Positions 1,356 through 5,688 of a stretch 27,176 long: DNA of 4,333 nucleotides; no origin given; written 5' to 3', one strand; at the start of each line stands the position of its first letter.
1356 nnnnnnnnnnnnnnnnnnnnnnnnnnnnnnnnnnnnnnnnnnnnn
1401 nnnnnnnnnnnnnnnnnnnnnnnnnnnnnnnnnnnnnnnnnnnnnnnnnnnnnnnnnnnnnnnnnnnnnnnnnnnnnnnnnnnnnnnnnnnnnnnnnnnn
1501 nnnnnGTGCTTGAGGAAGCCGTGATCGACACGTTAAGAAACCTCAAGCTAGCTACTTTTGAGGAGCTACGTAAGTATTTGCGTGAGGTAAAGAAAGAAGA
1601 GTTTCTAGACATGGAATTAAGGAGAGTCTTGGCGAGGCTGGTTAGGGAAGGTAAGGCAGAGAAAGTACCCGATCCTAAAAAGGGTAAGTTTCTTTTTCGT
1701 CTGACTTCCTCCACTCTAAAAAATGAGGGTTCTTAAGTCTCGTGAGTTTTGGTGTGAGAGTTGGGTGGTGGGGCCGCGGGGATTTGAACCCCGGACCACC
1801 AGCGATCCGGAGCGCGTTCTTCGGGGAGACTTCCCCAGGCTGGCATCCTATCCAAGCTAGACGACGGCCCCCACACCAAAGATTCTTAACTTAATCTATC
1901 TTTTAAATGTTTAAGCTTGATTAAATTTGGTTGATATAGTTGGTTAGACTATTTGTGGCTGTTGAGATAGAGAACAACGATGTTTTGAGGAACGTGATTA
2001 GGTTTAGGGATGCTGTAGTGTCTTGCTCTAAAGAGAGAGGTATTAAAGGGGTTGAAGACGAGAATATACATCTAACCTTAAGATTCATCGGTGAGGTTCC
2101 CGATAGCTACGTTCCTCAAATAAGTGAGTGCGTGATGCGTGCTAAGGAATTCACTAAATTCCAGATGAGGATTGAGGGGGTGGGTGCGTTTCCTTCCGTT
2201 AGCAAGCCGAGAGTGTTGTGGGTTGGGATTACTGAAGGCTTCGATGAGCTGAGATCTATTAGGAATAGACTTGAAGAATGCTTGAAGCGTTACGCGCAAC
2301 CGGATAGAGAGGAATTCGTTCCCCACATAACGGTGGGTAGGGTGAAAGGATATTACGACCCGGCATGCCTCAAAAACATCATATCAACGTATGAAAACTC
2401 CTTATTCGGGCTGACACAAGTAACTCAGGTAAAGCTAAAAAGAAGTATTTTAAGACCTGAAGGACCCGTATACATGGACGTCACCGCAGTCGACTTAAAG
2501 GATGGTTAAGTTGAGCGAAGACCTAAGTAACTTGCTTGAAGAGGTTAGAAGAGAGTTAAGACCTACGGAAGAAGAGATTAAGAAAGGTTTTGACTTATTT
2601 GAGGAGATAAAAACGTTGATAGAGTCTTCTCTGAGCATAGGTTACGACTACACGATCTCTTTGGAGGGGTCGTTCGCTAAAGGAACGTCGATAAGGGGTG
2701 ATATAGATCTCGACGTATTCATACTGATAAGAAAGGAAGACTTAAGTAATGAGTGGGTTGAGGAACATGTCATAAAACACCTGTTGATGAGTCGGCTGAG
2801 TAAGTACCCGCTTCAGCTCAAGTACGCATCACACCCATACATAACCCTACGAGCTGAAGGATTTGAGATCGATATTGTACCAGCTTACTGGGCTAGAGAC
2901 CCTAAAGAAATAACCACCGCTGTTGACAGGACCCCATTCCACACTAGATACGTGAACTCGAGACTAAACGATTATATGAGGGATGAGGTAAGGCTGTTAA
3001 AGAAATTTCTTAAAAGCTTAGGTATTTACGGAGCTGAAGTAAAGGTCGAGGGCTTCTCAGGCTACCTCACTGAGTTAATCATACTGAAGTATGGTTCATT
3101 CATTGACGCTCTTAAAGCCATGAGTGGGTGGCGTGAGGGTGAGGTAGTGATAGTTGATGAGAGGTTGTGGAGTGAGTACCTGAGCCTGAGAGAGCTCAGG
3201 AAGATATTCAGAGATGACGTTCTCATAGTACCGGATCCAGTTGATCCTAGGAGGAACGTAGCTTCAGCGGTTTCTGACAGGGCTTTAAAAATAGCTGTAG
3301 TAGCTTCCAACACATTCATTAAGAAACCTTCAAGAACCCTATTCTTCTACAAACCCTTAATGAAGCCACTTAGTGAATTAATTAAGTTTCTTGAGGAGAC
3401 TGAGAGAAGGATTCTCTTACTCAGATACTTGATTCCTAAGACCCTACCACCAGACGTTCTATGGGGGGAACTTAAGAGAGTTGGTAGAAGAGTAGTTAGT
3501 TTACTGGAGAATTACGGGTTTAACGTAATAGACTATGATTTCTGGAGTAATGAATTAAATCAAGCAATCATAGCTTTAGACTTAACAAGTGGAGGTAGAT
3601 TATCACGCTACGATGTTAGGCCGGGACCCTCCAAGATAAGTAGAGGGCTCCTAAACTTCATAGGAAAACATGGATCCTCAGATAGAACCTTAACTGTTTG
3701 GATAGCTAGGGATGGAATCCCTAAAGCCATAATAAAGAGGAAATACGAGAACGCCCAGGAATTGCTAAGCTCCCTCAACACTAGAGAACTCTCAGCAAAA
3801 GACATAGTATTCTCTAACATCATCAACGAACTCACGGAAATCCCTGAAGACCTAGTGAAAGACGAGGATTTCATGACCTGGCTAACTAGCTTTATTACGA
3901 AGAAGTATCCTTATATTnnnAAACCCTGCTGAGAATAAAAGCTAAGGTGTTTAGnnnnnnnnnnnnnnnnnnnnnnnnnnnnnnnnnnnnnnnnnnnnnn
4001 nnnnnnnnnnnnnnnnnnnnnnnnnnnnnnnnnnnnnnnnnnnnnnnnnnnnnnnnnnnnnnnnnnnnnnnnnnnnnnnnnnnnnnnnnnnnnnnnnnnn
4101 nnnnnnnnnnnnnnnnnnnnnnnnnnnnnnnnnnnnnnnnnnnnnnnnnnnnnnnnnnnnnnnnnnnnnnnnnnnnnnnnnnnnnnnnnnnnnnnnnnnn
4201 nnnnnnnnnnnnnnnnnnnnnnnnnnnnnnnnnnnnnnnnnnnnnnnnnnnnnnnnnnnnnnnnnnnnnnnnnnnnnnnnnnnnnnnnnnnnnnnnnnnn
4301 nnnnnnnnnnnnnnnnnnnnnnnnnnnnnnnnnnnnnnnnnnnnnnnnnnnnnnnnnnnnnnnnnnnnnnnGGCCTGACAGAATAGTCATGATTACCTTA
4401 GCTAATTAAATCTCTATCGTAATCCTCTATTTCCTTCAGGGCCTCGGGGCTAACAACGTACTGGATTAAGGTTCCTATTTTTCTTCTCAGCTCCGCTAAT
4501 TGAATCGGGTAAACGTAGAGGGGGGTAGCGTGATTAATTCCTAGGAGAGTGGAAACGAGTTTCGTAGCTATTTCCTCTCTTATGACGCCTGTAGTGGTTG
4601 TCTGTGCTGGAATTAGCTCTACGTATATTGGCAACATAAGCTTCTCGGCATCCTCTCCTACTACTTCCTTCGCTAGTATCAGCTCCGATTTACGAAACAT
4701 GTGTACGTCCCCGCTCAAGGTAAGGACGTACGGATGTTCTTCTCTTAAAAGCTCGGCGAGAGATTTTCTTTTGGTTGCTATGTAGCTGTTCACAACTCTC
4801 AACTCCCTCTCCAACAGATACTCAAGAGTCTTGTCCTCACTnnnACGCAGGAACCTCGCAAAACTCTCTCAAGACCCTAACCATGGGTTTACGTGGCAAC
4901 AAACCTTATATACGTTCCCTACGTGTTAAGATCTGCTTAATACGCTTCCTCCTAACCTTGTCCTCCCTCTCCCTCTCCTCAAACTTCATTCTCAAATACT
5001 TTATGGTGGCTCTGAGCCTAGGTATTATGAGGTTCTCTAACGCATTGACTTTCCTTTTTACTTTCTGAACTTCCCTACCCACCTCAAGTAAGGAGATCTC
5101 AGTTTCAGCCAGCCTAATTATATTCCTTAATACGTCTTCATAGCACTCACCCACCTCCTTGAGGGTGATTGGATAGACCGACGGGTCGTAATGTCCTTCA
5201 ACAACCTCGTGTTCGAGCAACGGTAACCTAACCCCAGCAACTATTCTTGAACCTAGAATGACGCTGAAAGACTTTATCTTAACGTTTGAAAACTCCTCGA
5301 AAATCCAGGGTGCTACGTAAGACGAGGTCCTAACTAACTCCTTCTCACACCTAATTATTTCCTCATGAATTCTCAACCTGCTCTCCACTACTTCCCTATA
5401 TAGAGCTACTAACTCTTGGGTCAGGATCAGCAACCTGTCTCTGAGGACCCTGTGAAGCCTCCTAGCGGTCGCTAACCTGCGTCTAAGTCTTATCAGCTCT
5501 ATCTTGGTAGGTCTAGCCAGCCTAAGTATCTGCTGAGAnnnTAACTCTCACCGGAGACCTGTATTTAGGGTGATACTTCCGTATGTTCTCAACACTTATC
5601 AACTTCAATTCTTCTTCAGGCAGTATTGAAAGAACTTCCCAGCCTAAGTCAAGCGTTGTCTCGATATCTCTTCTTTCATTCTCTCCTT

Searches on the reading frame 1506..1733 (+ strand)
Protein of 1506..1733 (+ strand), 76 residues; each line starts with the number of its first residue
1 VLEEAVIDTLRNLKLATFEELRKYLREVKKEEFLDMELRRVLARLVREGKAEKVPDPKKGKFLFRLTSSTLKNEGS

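Call 4: search_protein_families(library=pfam, proteins=[window:1506-1733:+], max_evalue=1)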
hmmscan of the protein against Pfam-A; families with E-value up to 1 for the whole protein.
window:1506-1733:+ (76 aa): 5 families
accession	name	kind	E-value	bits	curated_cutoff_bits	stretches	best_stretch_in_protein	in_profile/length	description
PF15372.11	DUF4600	-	0.014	16.1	27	1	9-66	43-101/128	Domain of unknown function (DUF4600)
PF21128.4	MCM4_WHD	-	0.05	14.1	24.4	1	2-51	10-62/75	MCM4, winged helix domain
PF08672.17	ANAPC2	-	0.073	14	23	0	36-52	36-52/60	Anaphase promoting complex (APC) subunit 2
PF16109.11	DUF4827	-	0.087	13.3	29.4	1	24-72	41-89/183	Domain of unknown function (DUF4827)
PF24101.1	eWH_GTF3C1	-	0.15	12.2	30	1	4-51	11-57/110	GTF3C1, extended winged-helix domain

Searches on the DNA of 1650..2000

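Call 39: search_rna_families(source=window, start=1650, end=2000, threshold=evalue, max_evalue=1, show_alignments=2)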
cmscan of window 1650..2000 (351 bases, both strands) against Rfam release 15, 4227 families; matches with E-value up to 1: 2.
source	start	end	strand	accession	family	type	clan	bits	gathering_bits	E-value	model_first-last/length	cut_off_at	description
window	1769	1871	-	RF00005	tRNA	Gene; tRNA;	CL00001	48.5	29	1.4e-09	1-71/71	no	tRNA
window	1770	1809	-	RF01684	mascRNA-menRNA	Gene;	-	20.9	42.5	0.066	1-56/56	no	MALAT1-associated small cytoplasmic RNA/MEN beta RNA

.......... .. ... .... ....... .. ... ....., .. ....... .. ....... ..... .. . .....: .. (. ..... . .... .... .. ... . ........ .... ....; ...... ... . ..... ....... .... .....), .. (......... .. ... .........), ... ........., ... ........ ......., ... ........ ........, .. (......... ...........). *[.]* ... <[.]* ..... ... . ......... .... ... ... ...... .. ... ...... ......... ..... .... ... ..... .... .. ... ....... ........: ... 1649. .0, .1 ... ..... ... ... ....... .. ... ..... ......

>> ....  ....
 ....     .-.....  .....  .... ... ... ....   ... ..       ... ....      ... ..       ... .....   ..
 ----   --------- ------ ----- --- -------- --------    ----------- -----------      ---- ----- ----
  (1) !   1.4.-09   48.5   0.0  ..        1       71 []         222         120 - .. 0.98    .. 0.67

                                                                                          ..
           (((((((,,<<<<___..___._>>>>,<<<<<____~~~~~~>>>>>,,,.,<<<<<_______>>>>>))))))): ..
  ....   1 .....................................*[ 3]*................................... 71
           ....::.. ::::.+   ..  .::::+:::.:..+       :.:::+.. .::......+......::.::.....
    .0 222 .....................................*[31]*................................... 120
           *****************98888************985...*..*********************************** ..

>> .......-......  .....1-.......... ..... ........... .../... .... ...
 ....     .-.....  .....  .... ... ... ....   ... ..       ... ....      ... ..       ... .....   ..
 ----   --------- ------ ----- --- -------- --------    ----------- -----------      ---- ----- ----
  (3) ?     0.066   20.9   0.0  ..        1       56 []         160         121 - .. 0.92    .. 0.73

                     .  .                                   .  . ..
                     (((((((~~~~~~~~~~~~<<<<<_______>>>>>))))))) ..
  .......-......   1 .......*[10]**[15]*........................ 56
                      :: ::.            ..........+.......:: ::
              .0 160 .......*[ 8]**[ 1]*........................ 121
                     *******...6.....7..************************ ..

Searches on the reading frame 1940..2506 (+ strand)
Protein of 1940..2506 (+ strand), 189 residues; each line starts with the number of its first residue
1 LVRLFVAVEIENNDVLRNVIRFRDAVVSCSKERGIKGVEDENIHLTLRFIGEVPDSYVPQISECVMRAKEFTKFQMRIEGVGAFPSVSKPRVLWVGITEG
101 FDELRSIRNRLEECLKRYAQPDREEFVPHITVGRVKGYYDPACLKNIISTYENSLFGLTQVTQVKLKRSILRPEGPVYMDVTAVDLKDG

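Call 4: search_protein_families(library=pfam, proteins=[window:1940-2506:+], max_evalue=1)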
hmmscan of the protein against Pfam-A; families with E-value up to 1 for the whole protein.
window:1940-2506:+ (189 aa): 4 families
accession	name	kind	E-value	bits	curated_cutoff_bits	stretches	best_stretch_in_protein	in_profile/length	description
PF02834.22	LigT_PEase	-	7e-27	93.9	23.3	2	12-94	4-87/87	LigT like Phosphoesterase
PF13563.12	2_5_RNA_ligase2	-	1.8e-15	57.7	27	1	31-137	14-118/152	2'-5' RNA ligase superfamily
PF10469.15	AKAP7_NLS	-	1.5e-10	41.7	24.4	1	5-170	4-191/208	AKAP7 2'5' RNA ligase-like domain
PF09749.15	HVSL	-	0.033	14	26.8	1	60-146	110-206/242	Uncharacterised conserved protein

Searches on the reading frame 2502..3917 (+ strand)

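Call 4: search_protein_families(library=pfam, proteins=[window:2502-3917:+], max_evalue=1)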
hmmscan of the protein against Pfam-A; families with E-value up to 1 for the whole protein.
window:2502-3917:+ (472 aa): 7 families
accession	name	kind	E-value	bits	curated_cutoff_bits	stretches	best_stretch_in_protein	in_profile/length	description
PF09249.16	tRNA_NucTransf2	-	1.6e-36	125.4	27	1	161-282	1-113/113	tRNA nucleotidyltransferase, second domain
PF21133.2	CAA_C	-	2.8e-08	34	22.2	1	315-427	15-121/144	CCA-adding enzyme, C-terminal domain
PF01909.29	NTP_transf_2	-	2.6e-07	31.3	21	1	38-147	3-93/93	Nucleotidyltransferase domain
PF18144.7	SMODS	-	3.6e-05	24.5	26.5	1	19-133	14-135/164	Second Messenger Oligonucleotide or Dinucleotide Synthetase domain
PF22600.2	MTPAP-like_central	-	0.00078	20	27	1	8-94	1-83/139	Poly(A) RNA polymerase, mitochondrial-like, central palm domain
PF14792.12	DNA_pol_B_palm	-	0.061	14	25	1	43-99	18-70/113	DNA polymerase beta palm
PF07931.18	CPT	-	0.18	12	22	1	193-243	63-112/172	Chloramphenicol phosphotransferase-like protein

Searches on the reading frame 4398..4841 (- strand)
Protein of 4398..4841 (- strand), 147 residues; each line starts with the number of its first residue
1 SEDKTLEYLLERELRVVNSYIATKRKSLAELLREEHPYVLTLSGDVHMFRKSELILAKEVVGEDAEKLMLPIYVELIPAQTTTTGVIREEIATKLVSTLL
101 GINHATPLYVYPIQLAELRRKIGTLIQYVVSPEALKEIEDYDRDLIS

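Call 4: search_protein_families(library=pfam, proteins=[window:4398-4841:-], max_evalue=1)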
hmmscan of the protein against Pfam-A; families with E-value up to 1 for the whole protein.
window:4398-4841:- (147 aa): 2 families
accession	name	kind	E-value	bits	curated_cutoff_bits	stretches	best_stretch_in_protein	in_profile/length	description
PF01886.21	DUF61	-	4.3e-25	88.7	27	1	9-129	3-126/127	Protein of unknown function DUF61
PF23135.2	TRI4_N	-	0.14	12.6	27.8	1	125-146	21-42/61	TRI4 N-terminal domain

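Call 5: search_protein_families(library=ncbifam, proteins=[window:4398-4841:-], max_evalue=1)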
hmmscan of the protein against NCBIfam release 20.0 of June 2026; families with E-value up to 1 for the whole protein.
window:4398-4841:- (147 aa): 1 family
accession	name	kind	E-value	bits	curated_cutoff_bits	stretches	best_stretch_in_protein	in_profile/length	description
NF003153.0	PRK04115.1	equivalog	1.7e-27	96.2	114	1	4-133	3-136/138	hypothetical protein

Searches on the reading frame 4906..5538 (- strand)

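Call 4: search_protein_families(library=pfam, proteins=[window:4906-5538:-], max_evalue=1)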
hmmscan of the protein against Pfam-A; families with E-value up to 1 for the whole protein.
window:4906-5538:- (210 aa): 1 family
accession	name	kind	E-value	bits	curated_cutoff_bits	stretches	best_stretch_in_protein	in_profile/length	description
PF01813.22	ATP-synt_D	-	6e-38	131.1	25.7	1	14-202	1-196/196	ATP synthase subunit D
